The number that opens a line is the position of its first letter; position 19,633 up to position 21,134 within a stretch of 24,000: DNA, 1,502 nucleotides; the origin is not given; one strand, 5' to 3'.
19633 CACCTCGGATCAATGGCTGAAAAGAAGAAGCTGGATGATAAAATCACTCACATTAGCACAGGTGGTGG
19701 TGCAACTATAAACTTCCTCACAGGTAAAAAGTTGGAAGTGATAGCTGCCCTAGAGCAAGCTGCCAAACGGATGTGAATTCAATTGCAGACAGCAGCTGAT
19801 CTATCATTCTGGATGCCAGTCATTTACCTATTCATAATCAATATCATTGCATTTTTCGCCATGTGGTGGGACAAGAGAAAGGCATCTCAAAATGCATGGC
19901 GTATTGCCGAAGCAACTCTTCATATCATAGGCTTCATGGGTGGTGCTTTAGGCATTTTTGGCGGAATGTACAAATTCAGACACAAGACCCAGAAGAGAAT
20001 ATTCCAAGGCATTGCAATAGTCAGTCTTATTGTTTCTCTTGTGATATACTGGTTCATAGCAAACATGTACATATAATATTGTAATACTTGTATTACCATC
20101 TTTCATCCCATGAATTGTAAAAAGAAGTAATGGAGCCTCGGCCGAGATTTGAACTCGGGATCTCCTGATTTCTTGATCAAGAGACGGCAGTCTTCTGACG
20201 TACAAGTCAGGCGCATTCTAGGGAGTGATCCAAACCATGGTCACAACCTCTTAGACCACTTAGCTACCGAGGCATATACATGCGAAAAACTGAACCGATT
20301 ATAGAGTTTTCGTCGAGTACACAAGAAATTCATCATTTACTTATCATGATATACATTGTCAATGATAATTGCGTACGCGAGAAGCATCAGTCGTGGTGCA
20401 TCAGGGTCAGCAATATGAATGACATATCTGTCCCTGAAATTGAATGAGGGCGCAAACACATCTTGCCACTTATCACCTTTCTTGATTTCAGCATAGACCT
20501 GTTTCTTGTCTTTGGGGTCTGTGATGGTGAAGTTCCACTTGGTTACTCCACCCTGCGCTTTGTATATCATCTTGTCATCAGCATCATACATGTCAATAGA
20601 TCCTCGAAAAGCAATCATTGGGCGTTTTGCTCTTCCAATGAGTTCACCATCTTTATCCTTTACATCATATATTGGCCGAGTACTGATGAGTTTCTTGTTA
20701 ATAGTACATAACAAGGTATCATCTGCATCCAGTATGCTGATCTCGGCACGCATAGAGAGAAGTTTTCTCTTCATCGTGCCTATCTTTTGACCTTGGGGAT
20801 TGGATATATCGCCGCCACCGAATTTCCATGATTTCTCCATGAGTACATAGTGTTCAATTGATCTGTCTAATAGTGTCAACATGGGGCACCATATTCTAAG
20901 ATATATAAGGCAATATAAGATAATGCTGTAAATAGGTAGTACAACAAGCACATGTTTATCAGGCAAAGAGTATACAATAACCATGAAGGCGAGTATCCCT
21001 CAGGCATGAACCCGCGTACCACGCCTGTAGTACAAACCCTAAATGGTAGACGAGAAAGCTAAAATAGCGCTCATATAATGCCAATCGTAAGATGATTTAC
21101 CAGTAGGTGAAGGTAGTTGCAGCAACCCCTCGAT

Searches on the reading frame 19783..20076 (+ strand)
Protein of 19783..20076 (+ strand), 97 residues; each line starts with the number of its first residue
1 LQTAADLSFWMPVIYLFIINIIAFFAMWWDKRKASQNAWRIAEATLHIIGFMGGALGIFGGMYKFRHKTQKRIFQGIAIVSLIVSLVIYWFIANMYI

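Call 66: search_protein_families(library=pfam, proteins=[window:19783-20076:+], max_evalue=0.001)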
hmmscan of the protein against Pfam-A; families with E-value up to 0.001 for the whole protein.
window:19783-20076:+ (97 aa): 1 family
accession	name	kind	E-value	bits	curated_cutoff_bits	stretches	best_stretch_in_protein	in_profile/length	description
PF06961.18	DUF1294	-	8.3e-24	84.1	25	1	20-74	1-55/55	Protein of unknown function (DUF1294)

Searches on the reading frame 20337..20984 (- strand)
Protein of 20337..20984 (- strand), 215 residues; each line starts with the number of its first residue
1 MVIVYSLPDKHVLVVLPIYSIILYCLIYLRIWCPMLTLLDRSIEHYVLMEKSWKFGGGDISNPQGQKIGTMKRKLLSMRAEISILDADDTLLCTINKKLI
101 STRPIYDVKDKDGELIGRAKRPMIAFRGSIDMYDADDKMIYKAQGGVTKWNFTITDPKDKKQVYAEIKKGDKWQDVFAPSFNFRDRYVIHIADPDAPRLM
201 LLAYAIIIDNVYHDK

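Call 67: search_protein_families(library=pfam, proteins=[window:20337-20984:-], max_evalue=0.001)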
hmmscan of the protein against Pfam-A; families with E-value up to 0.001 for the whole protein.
window:20337-20984:- (215 aa): 2 families
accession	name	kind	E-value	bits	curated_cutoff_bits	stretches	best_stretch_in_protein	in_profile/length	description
PF04525.18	LOR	-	2.7e-09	37.4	24.5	1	57-178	29-163/187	LURP-one-related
PF03803.21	Scramblase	-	3.3e-07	30.3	25.4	1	102-214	104-220/221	Scramblase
